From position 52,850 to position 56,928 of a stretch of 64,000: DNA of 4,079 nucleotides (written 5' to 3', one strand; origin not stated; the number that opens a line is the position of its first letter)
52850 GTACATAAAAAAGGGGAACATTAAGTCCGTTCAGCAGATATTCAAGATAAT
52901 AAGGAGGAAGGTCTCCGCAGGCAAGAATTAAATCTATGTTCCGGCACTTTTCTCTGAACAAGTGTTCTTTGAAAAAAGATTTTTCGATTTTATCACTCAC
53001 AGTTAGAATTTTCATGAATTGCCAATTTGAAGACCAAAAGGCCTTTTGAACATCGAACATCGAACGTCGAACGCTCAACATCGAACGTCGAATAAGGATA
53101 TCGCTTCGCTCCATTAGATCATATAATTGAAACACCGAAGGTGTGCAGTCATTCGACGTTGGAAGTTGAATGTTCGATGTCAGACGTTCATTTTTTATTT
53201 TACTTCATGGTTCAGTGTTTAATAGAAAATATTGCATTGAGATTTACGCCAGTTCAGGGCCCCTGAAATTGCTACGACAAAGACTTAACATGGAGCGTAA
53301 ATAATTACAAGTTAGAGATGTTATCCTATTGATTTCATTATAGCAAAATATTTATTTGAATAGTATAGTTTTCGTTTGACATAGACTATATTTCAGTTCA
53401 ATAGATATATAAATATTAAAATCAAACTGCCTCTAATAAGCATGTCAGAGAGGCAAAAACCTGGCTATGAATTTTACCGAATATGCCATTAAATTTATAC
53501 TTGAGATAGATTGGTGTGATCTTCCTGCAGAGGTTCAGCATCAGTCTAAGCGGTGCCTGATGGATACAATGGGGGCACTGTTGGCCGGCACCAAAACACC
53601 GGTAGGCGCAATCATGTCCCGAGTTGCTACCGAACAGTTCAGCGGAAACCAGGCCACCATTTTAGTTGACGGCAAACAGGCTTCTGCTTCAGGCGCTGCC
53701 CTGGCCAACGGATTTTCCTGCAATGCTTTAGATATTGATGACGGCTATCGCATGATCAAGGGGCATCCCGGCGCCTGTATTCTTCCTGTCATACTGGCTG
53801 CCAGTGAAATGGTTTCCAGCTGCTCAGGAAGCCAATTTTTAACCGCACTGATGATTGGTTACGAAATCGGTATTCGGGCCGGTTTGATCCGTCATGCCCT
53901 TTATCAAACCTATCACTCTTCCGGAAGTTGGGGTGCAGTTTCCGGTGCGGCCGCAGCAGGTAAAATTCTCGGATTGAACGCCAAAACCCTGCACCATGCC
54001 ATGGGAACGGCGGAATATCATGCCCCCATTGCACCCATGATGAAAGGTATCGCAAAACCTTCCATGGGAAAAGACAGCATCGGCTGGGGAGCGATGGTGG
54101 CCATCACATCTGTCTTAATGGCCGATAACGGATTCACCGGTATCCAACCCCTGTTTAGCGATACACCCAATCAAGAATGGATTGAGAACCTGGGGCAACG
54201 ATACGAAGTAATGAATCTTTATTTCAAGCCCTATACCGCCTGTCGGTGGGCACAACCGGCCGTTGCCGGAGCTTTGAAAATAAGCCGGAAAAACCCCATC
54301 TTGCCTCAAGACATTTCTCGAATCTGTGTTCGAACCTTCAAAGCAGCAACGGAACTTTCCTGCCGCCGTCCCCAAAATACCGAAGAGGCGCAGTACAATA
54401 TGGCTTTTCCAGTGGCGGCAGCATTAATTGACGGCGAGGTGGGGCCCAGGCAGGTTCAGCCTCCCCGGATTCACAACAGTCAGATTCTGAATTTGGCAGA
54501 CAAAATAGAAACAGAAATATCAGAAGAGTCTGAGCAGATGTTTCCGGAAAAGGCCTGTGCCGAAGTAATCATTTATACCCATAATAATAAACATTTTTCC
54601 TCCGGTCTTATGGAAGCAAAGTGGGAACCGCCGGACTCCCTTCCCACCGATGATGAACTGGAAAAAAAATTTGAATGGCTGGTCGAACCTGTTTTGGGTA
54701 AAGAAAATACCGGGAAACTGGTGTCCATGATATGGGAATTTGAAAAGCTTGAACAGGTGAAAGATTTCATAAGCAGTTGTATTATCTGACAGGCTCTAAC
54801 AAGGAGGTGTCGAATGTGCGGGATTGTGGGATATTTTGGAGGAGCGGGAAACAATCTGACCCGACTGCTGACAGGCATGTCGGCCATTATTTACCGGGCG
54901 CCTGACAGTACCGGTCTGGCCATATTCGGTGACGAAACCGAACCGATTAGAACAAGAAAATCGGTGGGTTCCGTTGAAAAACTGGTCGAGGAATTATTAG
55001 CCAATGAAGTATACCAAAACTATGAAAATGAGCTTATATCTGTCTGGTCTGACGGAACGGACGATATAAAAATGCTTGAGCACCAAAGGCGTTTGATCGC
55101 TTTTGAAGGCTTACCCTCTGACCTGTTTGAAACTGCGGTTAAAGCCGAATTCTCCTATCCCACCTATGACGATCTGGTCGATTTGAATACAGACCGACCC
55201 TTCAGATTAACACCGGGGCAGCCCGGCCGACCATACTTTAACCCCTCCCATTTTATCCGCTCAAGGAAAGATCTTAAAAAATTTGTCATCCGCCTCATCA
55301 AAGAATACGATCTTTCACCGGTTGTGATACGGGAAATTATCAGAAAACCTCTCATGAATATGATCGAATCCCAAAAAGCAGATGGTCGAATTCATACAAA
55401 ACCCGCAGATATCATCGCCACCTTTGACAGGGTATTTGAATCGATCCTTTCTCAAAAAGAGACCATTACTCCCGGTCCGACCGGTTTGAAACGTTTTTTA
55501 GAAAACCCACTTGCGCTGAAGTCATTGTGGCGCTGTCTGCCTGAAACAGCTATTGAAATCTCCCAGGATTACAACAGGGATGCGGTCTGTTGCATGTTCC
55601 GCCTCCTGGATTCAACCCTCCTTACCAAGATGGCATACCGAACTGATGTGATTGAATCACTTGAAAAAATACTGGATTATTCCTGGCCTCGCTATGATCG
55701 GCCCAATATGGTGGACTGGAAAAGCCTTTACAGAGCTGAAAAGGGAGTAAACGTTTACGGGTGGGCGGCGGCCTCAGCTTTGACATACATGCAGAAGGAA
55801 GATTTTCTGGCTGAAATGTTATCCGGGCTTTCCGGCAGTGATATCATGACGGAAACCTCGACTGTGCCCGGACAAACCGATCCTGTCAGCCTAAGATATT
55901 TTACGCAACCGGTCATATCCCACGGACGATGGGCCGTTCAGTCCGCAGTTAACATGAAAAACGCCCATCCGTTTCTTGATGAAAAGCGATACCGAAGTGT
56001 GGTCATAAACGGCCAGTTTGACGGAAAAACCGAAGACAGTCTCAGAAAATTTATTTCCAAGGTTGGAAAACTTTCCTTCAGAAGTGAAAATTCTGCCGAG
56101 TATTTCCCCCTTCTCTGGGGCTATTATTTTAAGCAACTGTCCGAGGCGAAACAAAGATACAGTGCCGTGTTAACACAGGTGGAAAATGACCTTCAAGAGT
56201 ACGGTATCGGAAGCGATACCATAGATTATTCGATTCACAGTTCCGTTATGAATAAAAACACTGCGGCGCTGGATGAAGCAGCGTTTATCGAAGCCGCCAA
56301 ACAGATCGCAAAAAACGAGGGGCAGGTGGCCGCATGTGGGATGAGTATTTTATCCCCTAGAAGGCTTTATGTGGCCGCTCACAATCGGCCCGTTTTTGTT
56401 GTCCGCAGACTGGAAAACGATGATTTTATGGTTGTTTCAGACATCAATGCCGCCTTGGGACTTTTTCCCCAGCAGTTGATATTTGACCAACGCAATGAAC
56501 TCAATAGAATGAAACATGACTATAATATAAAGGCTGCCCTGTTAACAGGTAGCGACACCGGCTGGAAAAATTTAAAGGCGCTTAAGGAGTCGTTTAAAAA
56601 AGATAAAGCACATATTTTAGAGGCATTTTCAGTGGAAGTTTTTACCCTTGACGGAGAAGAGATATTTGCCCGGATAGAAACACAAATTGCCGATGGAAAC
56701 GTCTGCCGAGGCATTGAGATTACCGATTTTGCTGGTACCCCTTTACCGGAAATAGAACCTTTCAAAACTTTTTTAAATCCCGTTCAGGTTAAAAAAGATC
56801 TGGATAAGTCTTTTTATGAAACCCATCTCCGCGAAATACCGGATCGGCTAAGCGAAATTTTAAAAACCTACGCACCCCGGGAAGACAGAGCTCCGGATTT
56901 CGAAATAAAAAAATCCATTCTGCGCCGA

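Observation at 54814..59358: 1514-aa GlmS-like amidotransferase with a large insertion and extra SIS modules, paired with a PrpD-family protein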

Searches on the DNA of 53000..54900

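Call 83: search_rna_families(source=window, start=53000, end=54900, threshold=evalue, max_evalue=1)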
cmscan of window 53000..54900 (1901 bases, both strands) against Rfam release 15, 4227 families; matches with E-value up to 1: 2.
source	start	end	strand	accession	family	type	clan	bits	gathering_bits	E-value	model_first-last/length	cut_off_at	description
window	53064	53180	-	RF04278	MIR4372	Gene; miRNA;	CL00145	24.2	100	0.27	1-123/123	no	MIR4372 microRNA precursor family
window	53066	53178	-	RF04209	MIR7533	Gene; miRNA;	-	18.6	230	0.81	1-249/249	no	MIR7533 microRNA precursor family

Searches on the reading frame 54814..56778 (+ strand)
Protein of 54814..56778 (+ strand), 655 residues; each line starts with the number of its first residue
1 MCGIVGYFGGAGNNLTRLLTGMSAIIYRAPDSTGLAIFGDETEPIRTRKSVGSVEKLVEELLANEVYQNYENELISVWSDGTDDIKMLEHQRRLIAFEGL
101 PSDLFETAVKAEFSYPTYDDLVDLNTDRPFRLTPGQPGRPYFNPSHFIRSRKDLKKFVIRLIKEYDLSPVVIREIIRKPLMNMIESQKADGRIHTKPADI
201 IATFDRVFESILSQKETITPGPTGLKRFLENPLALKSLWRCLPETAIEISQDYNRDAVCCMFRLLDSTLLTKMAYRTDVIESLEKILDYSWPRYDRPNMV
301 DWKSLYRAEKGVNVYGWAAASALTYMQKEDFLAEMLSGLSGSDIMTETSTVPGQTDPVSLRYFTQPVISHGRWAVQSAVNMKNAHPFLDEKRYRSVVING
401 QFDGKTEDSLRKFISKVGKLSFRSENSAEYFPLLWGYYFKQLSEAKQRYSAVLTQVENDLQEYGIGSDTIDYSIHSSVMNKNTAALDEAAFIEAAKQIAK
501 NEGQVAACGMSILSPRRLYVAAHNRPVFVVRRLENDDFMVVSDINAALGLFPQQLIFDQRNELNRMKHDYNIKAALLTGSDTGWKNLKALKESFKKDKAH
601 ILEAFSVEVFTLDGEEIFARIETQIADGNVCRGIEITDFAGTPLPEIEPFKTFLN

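Call 39: predict_structure(alignment_id=A3)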
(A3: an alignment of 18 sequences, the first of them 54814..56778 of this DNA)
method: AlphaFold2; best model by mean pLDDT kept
length: 655 residues; sequences in the alignment: 18
mean_pLDDT: 63.6   pTM: 0.63
mean pLDDT of the five models: 63.6, 61.9, 60.0, 59.8, 53.8
residues with pLDDT >= 90: 44; 70-90: 244; 50-70: 158; < 50: 209
segments of 3 or more residues with pLDDT < 50: 1-82, 216-229, 254-321, 341-348, 368-394, 464-468
pLDDT, mean of each block of 10 residues (from residue 1): 36 45 40 34 32 39 45 46 57 58 65 57 66 55 74 89 77 86 92 89 88 54 38 86 82 41 36 34 35 33 40 41 57 66 46 64 57 30 39 55 72 67 56 77 78 67 50 69 87 86 79 77 84 75 73 85 87 79 80 92 88 84 78 86 75 64
secondary structure, 60 per line:
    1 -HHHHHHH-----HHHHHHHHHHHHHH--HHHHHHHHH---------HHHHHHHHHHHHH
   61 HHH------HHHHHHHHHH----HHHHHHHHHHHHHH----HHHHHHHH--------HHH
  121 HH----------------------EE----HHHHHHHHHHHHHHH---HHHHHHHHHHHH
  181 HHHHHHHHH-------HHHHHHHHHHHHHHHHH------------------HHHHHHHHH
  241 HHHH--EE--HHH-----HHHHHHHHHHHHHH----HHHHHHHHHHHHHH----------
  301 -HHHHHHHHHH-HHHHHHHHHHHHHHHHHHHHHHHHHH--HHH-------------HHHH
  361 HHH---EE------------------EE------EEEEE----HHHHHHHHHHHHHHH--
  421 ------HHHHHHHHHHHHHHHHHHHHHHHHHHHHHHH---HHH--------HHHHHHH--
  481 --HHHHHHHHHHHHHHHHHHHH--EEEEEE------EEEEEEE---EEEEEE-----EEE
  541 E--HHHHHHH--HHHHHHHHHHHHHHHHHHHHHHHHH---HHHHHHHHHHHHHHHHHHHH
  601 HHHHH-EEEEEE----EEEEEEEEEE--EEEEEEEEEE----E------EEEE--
elements in order: H2-8 H14-27 H30-38 H48-63 H70-79 H84-97 H102-109 H118-122 H151-165 H169-189 H197-213 H232-244 H259-272 H277-290 H302-311 H313-338 H357-363 E395-399 H404-418 H427-457 H472-478 H483-502 E505-510 E517-523 E527-532 E538-541 H544-550 H553-577 H581-605 E607-612 E617-626 E629-638 E650-653

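Call 53: fold_search(model_id=the predicted structure, library=pdb)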
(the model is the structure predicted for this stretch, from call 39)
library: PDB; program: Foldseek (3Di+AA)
matches with E <= 10: 135; with E <= 0.001: 23
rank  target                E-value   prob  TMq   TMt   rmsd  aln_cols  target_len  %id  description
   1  1jxa_A                7.1e-05  1.00  0.19  0.21   8.7       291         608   14  GLUCOSAMINE 6-PHOSPHATE SYNTHASE WITH GLUCOSE 6-PHOSPHATE (released 2001-11-21)
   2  3ooj_E                8.6e-05  1.00  0.21  0.23   5.9       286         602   16  C1A mutant of E. coli GlmS in complex with glucose-6P and glutamate (released 2011-10-19)
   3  1xff_B                1.2e-04  1.00  0.18  0.46   8.8       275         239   14  Glutaminase domain of glucosamine 6-phosphate synthase complexed with glutamate (released 2004-09-28)
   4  1xff_A                1.2e-04  1.00  0.18  0.46   8.8       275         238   14  Glutaminase domain of glucosamine 6-phosphate synthase complexed with glutamate (released 2004-09-28)
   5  3ooj_C                1.7e-04  1.00  0.19  0.20   9.2       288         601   15  C1A mutant of E. coli GlmS in complex with glucose-6P and glutamate (released 2011-10-19)
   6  2j6h_A                1.9e-04  1.00  0.21  0.23   5.5       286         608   15  E. coli glucosamine-6-P synthase in complex with glucose-6P and 5-oxo- L-norleucine (released 2006-10-02)
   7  3ooj_F                4.0e-04  1.00  0.20  0.22   5.6       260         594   15  C1A mutant of E. coli GlmS in complex with glucose-6P and glutamate (released 2011-10-19)
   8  6zmk_A                4.9e-04  1.00  0.13  0.13   7.5       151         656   19  Crystal structure of human GFAT-1 L405R (released 2020-08-05)
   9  6r4e_A                4.9e-04  1.00  0.13  0.13   7.5       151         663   19  Crystal structure of human GFAT-1 in complex with Glucose-6-Phosphate and L-Glu (released 2020-01-15)
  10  6r4i_A                5.1e-04  1.00  0.13  0.13   7.5       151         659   19  Crystal structure of human GFAT-1 G461E (released 2020-01-15)
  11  6r4f_A                5.4e-04  1.00  0.14  0.14   6.4       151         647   18  Crystal structure of human GFAT-1 in complex with Glucose-6-Phosphate (released 2020-01-15)
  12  6svp_A                5.7e-04  1.00  0.13  0.13   7.5       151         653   19  Crystal structure of human GFAT-1 in complex with Glucose-6-Phosphate, L-Glu, and UDP-GlcNAc (released 2020-01-15)
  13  6r4g_A                5.9e-04  1.00  0.14  0.14   6.4       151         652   18  Crystal structure of human GFAT-1 in complex with UDP-GlcNAc (released 2020-01-15)
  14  6zmj_A                5.9e-04  1.00  0.13  0.14   7.4       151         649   20  Crystal structure of human GFAT-1 R203H (released 2020-08-05)
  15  6r4h_B                6.2e-04  1.00  0.14  0.14   6.4       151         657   18  Crystal structure of human GFAT-1 G451E (released 2020-01-15)
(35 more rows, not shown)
